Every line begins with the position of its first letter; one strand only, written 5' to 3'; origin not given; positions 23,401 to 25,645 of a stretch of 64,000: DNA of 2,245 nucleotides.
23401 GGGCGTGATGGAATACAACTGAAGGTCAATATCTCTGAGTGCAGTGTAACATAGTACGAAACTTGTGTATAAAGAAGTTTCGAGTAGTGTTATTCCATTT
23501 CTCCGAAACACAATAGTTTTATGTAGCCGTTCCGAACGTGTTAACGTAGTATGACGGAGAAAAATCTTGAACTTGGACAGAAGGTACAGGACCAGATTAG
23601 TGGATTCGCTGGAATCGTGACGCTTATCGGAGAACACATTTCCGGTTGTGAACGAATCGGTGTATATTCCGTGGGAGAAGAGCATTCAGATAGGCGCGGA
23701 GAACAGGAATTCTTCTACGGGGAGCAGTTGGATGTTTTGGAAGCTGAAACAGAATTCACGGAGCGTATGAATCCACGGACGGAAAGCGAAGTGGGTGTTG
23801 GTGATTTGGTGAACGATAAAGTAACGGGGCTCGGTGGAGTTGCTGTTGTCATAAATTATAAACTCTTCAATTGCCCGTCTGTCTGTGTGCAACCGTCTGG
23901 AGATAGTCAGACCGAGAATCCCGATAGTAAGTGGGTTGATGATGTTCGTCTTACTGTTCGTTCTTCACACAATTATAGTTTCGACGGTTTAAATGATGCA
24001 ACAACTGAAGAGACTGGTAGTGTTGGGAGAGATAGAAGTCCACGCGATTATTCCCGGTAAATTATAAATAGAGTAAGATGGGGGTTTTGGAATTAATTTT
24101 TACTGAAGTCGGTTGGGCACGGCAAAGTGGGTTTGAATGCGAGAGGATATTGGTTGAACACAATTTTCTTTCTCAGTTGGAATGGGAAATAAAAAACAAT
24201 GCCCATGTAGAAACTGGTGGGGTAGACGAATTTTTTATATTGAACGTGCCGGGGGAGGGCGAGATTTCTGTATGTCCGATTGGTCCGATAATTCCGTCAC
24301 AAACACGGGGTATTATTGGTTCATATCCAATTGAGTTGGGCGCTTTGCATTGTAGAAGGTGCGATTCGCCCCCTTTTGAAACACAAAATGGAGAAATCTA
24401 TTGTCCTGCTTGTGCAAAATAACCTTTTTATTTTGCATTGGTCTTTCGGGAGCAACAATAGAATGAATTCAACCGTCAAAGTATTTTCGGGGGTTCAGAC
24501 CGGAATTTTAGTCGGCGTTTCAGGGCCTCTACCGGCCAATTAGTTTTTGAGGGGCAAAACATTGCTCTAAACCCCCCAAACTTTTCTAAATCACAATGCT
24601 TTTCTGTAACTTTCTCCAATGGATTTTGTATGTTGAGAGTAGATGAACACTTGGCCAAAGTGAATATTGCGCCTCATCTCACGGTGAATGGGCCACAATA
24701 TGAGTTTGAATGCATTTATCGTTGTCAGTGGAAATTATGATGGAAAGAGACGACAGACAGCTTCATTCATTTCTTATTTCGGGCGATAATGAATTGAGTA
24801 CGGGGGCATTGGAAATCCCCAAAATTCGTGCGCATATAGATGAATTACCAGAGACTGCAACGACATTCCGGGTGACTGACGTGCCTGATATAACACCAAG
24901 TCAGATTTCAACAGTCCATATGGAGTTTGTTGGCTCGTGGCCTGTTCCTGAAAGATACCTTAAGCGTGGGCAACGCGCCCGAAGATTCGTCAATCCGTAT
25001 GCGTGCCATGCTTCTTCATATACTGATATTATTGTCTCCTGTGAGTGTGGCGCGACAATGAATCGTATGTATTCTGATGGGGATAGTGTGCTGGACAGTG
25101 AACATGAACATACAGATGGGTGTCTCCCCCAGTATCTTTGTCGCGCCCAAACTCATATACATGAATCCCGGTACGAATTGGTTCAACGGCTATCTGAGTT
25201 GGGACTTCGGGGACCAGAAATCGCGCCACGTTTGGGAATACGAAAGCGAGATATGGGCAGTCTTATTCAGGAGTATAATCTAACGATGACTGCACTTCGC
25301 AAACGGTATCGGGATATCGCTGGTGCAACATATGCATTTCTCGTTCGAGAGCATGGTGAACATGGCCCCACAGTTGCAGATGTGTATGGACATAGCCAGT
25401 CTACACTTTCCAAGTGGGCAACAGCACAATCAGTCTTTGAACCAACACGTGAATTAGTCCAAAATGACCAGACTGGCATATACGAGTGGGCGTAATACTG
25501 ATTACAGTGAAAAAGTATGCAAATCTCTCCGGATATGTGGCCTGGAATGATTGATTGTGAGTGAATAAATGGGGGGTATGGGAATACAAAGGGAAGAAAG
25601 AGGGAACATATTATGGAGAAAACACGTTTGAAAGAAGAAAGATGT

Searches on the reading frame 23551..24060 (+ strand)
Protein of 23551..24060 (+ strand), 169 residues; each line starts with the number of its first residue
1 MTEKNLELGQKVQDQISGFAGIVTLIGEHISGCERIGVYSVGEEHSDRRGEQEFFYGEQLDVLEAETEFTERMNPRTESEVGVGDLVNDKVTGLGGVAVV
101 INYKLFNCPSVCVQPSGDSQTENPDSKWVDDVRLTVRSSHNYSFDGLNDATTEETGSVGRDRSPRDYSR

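Call 17: search_protein_families(library=phrogs, proteins=[window:23551-24060:+], max_evalue=0.01)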
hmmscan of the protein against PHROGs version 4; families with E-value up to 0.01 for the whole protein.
window:23551-24060:+ (169 aa): 3 families
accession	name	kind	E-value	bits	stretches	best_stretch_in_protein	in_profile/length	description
phrog_16275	-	unknown function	7e-17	62.4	2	4-42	6-44/88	-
phrog_37639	-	unknown function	6.6e-08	33.5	0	84-140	11-67/97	-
phrog_13584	-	unknown function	0.0031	18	1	8-141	11-145/253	-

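Call 18: search_protein_families(library=pfam, proteins=[window:23551-24060:+], max_evalue=0.01)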
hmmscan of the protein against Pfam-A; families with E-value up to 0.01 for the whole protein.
window:23551-24060:+ (169 aa): 0 families

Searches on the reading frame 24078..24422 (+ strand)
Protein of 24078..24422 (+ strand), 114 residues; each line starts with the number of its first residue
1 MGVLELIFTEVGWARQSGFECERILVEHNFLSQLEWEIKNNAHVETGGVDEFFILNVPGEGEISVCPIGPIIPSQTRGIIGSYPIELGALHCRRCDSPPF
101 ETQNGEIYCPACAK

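Call 17: search_protein_families(library=phrogs, proteins=[window:24078-24422:+], max_evalue=0.01)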
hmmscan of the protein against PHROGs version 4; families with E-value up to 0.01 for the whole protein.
window:24078-24422:+ (114 aa): 0 families

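Call 18: search_protein_families(library=pfam, proteins=[window:24078-24422:+], max_evalue=0.01)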
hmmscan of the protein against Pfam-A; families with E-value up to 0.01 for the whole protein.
window:24078-24422:+ (114 aa): 1 family
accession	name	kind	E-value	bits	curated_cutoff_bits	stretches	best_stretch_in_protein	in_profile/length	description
PF06677.18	Auto_anti-p27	-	4.5e-05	23.9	24.1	1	90-112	16-39/40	Sjogren's syndrome/scleroderma autoantigen 1 (Autoantigen p27)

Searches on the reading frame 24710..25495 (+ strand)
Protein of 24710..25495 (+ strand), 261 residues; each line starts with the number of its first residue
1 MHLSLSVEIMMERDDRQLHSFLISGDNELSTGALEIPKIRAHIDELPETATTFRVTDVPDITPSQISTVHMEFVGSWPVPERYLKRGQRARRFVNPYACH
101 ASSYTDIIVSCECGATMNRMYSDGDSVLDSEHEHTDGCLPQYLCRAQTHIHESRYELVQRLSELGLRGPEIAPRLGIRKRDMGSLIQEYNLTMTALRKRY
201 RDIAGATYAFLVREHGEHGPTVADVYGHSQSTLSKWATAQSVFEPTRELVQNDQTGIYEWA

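Call 7: search_protein_families(library=pfam, proteins=[window:24710-25495:+])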
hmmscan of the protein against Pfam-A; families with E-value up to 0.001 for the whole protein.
window:24710-25495:+ (261 aa): 0 families

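Call 15: find_related_loci(query=window:24710-25495:+, collection=viral_contigs, flank=10000)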
Query window:24710-25495:+ (261 aa) in viral_contigs; peptide patterns used: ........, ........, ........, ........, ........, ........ (x = any residue, [..] = any of these).
6 stretches matched a pattern, but none encodes a relative of the query by tblastn (E <= 1e-3).

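Call 17: search_protein_families(library=phrogs, proteins=[window:24710-25495:+], max_evalue=0.01)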
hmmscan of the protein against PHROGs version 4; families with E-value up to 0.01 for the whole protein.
window:24710-25495:+ (261 aa): 2 families
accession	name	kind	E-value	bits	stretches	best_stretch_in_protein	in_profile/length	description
phrog_16678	-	unknown function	2.3e-28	100.2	1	13-237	14-233/259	-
phrog_664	-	DNA, RNA and nucleotide metabolism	0.0021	18.9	0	222-242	106-126/210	DNA binding protein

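Call 23: find_homologous_proteins(query=window:24710-25495:+)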
Query window:24710-25495:+ (261 aa): 4 proteins with E <= 0.001 among 412 candidates.
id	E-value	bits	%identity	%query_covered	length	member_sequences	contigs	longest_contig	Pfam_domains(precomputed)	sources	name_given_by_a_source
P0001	5.5e-175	598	100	100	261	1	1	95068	-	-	-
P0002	2.6e-46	176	38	92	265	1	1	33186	-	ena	-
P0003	6.8e-26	109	32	88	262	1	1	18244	-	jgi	-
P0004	1.7e-23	102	31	82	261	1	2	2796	-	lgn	-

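Call 24: find_encoding_contigs(protein=P0002, flank=10000)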
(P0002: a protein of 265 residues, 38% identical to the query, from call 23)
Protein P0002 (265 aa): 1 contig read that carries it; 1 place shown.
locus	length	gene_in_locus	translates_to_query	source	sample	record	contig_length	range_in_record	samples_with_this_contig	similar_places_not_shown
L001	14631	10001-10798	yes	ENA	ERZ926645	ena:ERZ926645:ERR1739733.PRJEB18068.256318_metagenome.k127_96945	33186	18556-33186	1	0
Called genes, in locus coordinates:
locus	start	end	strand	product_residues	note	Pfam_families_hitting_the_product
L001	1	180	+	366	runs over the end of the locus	PF00082:Peptidase_S8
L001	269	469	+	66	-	-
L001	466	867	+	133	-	-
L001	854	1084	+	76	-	-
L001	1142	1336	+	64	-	-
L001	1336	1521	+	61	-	-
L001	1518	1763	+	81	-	-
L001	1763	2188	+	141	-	-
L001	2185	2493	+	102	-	-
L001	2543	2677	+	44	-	-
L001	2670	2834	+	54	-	-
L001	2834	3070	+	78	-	-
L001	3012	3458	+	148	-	-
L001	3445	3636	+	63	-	-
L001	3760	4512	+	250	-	PF02511:Thy1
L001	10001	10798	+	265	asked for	-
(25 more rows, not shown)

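Call 25: find_encoding_contigs(protein=P0003, flank=10000)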
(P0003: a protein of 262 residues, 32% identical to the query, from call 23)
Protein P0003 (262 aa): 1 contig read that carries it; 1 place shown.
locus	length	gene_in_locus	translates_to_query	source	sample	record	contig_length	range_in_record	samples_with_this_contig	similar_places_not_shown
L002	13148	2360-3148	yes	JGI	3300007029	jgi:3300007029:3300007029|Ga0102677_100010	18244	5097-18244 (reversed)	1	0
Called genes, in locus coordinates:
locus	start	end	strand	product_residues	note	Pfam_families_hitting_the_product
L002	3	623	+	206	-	?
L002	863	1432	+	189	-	-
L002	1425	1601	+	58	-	-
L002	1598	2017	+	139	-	-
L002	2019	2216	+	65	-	-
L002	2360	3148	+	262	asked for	-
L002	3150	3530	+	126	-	-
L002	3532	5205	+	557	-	PF04466:Terminase_3 (weak)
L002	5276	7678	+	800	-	PF04233:Phage_Mu_F (faint), PF04860:Phage_portal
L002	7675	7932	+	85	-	-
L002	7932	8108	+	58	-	-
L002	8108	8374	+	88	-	-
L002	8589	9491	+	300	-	-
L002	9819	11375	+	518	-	PF14550:Peptidase_S78_2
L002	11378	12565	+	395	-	-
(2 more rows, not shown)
